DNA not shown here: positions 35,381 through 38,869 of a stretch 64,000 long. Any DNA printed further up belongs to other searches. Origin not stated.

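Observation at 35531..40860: Tandem paralogous membrane flavoproteins; one is in frame with a complete DHA2 MFS transporter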

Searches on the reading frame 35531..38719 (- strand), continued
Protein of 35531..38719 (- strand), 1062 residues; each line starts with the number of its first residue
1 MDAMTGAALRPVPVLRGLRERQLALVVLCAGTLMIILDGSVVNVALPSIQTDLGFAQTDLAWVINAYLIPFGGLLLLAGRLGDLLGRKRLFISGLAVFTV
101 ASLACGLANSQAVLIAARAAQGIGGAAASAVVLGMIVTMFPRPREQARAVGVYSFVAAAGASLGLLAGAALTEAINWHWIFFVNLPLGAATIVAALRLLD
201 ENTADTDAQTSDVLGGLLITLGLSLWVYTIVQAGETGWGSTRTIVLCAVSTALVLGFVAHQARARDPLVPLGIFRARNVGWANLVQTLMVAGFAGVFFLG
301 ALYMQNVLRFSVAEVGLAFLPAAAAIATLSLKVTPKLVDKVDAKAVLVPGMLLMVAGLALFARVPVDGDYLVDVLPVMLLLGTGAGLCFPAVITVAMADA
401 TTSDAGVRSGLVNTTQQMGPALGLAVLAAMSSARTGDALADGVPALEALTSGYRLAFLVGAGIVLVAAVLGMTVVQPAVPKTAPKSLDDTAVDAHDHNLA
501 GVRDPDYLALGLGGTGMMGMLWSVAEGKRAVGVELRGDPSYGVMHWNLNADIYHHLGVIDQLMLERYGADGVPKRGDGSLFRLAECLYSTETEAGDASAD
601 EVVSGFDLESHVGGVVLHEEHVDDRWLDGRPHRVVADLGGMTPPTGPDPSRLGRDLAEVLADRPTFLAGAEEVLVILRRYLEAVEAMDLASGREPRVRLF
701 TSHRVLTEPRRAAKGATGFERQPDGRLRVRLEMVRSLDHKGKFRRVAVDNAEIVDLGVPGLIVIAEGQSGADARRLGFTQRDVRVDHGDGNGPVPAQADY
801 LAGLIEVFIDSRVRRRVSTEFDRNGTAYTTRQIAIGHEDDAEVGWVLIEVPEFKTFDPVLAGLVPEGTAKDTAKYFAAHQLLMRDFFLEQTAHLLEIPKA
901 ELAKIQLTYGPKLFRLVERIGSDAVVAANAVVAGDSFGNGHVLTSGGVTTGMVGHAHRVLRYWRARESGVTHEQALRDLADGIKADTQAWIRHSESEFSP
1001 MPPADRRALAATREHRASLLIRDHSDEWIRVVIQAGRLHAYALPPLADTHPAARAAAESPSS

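Call 55: list_cluster_members(proteins=[P0304, P0303])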
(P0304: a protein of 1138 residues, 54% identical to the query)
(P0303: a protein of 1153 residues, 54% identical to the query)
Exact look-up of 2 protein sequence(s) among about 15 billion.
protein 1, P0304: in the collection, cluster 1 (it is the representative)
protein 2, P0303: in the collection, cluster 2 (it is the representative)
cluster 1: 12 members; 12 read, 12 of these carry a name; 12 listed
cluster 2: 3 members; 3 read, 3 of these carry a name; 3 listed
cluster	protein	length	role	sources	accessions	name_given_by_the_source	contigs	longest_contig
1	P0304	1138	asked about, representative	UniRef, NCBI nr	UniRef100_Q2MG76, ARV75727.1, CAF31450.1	Putative exporter n=2 Tax=Micromonospora echinospora TaxID=1877 RepID=Q2MG76_MICEC | putative exporter [Micromonospora echinospora]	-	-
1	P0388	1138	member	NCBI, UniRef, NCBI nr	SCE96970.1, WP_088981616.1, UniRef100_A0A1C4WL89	drug resistance transporter, EmrB/QacA subfamily [Micromonospora echinospora] | Drug resistance transporter, EmrB/QacA subfamily n=1 Tax=Micromonospora echinospora ... | MFS transporter [Micromonospora echinospora]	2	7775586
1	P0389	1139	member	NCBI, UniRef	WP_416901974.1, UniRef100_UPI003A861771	MFS transporter [Micromonospora echinospora] | MFS transporter n=1 Tax=Micromonospora echinospora TaxID=1877 RepID=UPI003A861771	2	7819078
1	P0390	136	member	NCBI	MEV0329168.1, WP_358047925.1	MFS transporter, partial [Micromonospora echinospora]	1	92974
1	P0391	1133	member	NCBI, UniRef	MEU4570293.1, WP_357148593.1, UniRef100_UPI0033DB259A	MFS transporter [Micromonospora sp. NPDC023956] | MFS transporter n=1 Tax=Micromonospora sp. NPDC023956 TaxID=3155722 RepID=UPI0033DB259A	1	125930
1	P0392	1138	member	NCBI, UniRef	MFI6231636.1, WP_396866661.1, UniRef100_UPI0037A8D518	MFS transporter [Micromonospora echinospora] | MFS transporter n=1 Tax=Micromonospora echinospora TaxID=1877 RepID=UPI0037A8D518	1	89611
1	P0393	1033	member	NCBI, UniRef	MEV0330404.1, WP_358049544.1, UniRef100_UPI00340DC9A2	MFS transporter, partial [Micromonospora echinospora] | MFS transporter n=1 Tax=Micromonospora echinospora TaxID=1877 RepID=UPI00340DC9A2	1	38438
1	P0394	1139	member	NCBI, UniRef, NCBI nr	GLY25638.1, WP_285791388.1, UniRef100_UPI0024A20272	MFS transporter [Micromonospora sp. NBRC 101691] | MFS transporter n=1 Tax=Micromonospora sp. NBRC 101691 TaxID=3032198 RepID=UPI0024A20272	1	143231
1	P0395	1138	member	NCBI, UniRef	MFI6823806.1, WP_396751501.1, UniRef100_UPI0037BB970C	MFS transporter [Micromonospora sp. NPDC050187] | MFS transporter n=1 Tax=Micromonospora sp. NPDC050187 TaxID=3364277 RepID=UPI0037BB970C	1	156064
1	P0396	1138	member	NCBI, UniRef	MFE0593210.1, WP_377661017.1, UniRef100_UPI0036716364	MFS transporter [Micromonospora echinospora] | MFS transporter n=1 Tax=Micromonospora echinospora TaxID=1877 RepID=UPI0036716364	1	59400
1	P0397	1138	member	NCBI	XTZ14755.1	MFS transporter [Micromonospora echinospora]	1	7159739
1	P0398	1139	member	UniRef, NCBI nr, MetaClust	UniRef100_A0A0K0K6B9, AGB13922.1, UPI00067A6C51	Putative gentamicin exporter n=1 Tax=Micromonospora echinospora TaxID=1877 ... | putative gentamicin exporter [Micromonospora echinospora] | status=active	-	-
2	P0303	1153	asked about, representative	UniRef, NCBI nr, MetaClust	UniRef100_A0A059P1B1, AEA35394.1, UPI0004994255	Putative sisomicin exporter n=1 Tax=Micromonospora inyonensis TaxID=47866 ... | putative sisomicin exporter [Micromonospora inyonensis] | status=active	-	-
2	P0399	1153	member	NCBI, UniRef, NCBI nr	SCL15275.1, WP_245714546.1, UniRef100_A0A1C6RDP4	MFS transporter [Micromonospora inyonensis] | Drug resistance transporter, EmrB/QacA subfamily n=1 Tax=Micromonospora inyonensis ...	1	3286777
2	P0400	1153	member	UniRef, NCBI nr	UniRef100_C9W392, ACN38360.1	Putative sisomicin exporter n=1 Tax=Micromonospora inyonensis TaxID=47866 ... | putative sisomicin exporter [Micromonospora inyonensis]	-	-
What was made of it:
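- On GenV/Sis26-type aminoglycoside-cluster exporter with Sis27-type partner: The names were confirmed in call 55.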

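Call 72: find_encoding_contigs(protein=P0290, flank=10000, max_places=1)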
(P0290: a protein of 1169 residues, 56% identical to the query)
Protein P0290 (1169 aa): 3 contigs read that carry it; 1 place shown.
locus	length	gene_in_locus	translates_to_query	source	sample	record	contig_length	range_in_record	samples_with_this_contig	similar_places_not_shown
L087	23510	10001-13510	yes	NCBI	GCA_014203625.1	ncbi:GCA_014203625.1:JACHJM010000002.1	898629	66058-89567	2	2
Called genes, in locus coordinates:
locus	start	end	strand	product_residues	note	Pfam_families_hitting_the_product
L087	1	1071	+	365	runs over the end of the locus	PF25547:WXG100_2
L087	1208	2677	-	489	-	-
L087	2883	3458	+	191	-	PF00440:TetR_N, PF13977:TetR_C_6 (weak)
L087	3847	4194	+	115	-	-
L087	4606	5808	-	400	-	PF02784:Orn_Arg_deC_N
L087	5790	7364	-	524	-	-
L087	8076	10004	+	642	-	-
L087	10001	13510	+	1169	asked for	PF07690:MFS_1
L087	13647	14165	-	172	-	PF04978:MST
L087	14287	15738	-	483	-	PF01266:DAO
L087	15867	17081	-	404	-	PF06441:EHN, PF00561:Abhydrolase_1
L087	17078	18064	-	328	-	PF02585:PIG-L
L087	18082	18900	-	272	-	PF01636:APH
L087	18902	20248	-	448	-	PF00202:Aminotran_3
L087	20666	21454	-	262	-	-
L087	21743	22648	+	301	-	-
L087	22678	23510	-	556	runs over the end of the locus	PF00890:FAD_binding_2 (faint), PF01266:DAO (weak), PF13450:NAD_binding_8 (weak), PF00732:GMC_oxred_N, PF05199:GMC_oxred_C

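Call 73: find_encoding_contigs(protein=P0306, flank=10000, max_places=1)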
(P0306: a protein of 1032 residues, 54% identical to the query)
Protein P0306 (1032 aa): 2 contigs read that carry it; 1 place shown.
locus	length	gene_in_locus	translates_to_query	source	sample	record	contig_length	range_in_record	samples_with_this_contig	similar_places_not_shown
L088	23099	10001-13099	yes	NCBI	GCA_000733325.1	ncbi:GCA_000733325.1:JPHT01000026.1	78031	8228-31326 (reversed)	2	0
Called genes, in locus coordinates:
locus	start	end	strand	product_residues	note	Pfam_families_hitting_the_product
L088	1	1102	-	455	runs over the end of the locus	-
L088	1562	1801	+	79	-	-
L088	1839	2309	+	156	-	-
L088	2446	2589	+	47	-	-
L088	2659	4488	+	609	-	-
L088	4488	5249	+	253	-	PF13471:Transglut_core3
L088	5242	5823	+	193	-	-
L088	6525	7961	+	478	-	PF20199:RepSA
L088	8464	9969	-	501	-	-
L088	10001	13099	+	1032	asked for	PF07690:MFS_1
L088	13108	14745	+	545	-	-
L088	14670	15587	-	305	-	-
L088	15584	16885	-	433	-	PF13439:Glyco_transf_4, PF13579:Glyco_trans_4_4, PF20706:GT4-conflict, PF00534:Glycos_transf_1, PF13692:Glyco_trans_1_4, PF13524:Glyco_trans_1_2 (weak)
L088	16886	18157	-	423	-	PF01041:DegT_DnrJ_EryC1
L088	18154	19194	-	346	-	PF08240:ADH_N, PF16912:Glu_dehyd_C (weak), PF00107:ADH_zinc_N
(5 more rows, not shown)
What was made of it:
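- A-B pairs in A. hoggarensis and Frankia also sit in aminoglycoside-like clusters (calls 72, 73).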

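Call 74: predict_structure(alignment_id=A2)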
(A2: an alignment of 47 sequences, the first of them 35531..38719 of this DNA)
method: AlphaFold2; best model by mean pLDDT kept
length: 1062 residues; sequences in the alignment: 47
mean_pLDDT: 83.4   pTM: 0.60
mean pLDDT of the five models: 83.4, 83.3, 81.0, 79.3, 78.6
residues with pLDDT >= 90: 412; 70-90: 516; 50-70: 78; < 50: 56
segments of 3 or more residues with pLDDT < 50: 1-14, 483-493, 537-540, 1023-1037, 1058-1062
pLDDT, mean of each block of 10 residues (from residue 1): 30 58 91 88 84 80 83 85 86 96 94 92 92 88 78 81 77 83 93 90 58 82 79 76 88 90 83 81 91 81 88 83 88 86 93 95 90 93 92 85 79 82 79 88 91 92 95 86 47 61 94 92 97 65 74 96 95 88 91 74 75 89 90 91 90 92 87 88 93 92 78 67 94 70 65 91 87 89 83 83 81 90 87 77 78 90 90 85 92 89 73 83 96 89 78 95 97 97 96 82 72 80 45 46 80 65 37
secondary structure, 60 per line:
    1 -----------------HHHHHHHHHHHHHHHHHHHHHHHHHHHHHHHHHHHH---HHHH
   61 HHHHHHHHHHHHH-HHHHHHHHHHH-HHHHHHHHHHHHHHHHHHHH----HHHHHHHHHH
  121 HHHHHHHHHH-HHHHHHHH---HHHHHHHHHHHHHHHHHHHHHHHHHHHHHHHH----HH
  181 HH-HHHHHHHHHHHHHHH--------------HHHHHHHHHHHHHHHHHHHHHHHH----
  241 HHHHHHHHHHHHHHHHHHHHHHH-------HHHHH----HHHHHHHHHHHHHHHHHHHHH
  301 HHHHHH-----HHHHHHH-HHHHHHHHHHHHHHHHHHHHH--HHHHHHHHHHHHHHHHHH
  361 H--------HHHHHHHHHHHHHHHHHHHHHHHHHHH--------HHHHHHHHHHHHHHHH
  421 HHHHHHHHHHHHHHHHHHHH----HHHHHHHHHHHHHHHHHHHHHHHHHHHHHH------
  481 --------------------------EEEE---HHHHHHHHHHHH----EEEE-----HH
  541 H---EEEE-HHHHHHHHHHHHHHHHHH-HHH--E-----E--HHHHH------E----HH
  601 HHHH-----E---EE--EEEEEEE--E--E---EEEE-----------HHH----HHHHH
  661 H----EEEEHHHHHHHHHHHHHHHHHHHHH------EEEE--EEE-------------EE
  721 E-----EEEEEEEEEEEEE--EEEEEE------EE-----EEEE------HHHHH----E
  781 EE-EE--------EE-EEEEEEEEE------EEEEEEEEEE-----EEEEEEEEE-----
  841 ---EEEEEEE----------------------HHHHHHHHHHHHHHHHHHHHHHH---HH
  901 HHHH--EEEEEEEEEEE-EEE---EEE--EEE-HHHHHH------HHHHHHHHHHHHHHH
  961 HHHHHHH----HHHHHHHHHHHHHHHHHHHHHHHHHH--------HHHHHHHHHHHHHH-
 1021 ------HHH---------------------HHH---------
elements in order (helices of 4 or more, strands of 3 or more residues): H18-53 H57-73 H75-85 H87-106 H111-130 H132-139 H143-174 H179-182 H184-198 H213-236 H241-263 H271-275 H280-306 H312-318 H320-340 H343-361 H370-396 H405-440 H445-474 E507-510 H514-525 E530-533 E545-548 H550-567 H583-587 H599-604 E618-624 E634-637 H656-661 E666-669 H670-690 E697-700 E703-705 E719-721 E727-739 E742-747 E761-764 H771-775 E780-782 E797-805 E812-821 E827-835 E844-850 H873-895 H899-904 E907-917 E919-921 E925-927 E930-932 H934-939 H946-967 H972-997 H1006-1019
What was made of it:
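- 37298..38668 (-): DHA2-type MFS transporter part of B (residues 18-474, 14 transmembrane helices). The full-length AlphaFold model has 14 helices (call 74).
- On DHA2 (EmrB/QacA) MFS efflux transporters: The AlphaFold full-length model has 14 helices between residues 18 and 474 (call 74).
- The full-length model gives no confident orientation between the domains (pTM 0.60, call 74).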
